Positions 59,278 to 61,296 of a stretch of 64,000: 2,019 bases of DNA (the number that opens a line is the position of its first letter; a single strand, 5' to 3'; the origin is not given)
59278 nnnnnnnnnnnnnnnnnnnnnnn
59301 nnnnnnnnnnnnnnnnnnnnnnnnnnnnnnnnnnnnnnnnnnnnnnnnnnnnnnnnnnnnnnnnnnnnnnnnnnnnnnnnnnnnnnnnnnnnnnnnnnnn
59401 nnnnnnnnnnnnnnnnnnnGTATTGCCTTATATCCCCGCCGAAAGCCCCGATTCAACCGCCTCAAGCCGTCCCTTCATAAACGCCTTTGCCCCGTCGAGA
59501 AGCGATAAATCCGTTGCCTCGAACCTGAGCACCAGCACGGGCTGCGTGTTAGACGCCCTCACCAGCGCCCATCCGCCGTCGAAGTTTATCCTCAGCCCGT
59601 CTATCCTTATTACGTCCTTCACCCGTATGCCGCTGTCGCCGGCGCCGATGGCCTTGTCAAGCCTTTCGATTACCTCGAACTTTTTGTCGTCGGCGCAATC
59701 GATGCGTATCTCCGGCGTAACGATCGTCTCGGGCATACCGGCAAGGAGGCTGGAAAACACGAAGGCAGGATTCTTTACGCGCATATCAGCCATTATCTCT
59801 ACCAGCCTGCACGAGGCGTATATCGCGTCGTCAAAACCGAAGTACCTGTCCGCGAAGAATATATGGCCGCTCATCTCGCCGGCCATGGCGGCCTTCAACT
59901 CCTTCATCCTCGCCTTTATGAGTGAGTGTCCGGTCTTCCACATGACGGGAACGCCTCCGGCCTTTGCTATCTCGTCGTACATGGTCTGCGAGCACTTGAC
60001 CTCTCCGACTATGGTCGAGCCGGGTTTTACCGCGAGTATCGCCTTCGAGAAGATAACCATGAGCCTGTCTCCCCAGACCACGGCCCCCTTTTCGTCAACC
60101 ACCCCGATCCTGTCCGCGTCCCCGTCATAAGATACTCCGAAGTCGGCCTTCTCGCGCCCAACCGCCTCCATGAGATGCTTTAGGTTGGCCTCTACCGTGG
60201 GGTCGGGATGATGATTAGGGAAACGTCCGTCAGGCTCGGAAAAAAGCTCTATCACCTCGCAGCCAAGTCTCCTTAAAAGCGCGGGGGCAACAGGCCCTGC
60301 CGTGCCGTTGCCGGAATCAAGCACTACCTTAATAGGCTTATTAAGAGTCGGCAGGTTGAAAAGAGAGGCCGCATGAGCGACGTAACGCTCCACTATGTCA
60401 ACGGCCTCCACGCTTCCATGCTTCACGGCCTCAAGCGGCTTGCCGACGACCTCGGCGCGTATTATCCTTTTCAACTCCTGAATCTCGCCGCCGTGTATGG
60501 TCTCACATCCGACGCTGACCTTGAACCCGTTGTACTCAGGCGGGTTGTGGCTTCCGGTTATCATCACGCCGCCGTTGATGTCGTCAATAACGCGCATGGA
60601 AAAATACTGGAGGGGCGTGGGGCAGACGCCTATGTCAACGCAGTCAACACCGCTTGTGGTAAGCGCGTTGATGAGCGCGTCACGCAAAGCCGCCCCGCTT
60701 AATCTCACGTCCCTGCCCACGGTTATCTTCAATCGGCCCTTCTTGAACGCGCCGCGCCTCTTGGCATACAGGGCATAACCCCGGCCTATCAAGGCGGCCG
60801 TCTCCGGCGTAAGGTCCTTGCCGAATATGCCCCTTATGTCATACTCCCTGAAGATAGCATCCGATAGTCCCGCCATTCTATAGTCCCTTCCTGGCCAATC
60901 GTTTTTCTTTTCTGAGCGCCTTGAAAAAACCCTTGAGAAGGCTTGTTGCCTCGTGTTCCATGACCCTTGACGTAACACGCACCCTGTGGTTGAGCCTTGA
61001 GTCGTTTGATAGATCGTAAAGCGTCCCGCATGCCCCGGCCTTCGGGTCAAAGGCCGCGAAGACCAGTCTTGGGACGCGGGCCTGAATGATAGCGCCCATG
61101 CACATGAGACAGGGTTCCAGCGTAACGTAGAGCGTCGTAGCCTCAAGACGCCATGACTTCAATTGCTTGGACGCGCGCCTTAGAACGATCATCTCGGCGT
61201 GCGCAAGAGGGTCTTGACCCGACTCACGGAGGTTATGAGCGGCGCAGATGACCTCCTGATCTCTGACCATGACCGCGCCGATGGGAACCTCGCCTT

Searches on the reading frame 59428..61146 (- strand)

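Call 78: search_protein_families(library=pfam, proteins=[window:59428-61146:-], max_evalue=0.00001)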
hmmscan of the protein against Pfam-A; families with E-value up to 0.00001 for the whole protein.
window:59428-61146:- (572 aa): 4 families
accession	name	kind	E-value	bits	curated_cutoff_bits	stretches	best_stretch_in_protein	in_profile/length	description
PF02878.22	PGM_PMM_I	-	7e-31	107.2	22.5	1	98-212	3-113/138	Phosphoglucomutase/phosphomannomutase, alpha/beta/alpha domain I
PF02879.22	PGM_PMM_II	-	8e-29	100.7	29.3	1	254-354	2-103/103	Phosphoglucomutase/phosphomannomutase, alpha/beta/alpha domain II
PF02880.22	PGM_PMM_III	-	5.3e-23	81.8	20.7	1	358-455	1-100/115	Phosphoglucomutase/phosphomannomutase, alpha/beta/alpha domain III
PF00408.26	PGM_PMM_IV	-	7e-13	48.9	23.1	1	479-551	1-59/68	Phosphoglucomutase/phosphomannomutase, C-terminal domain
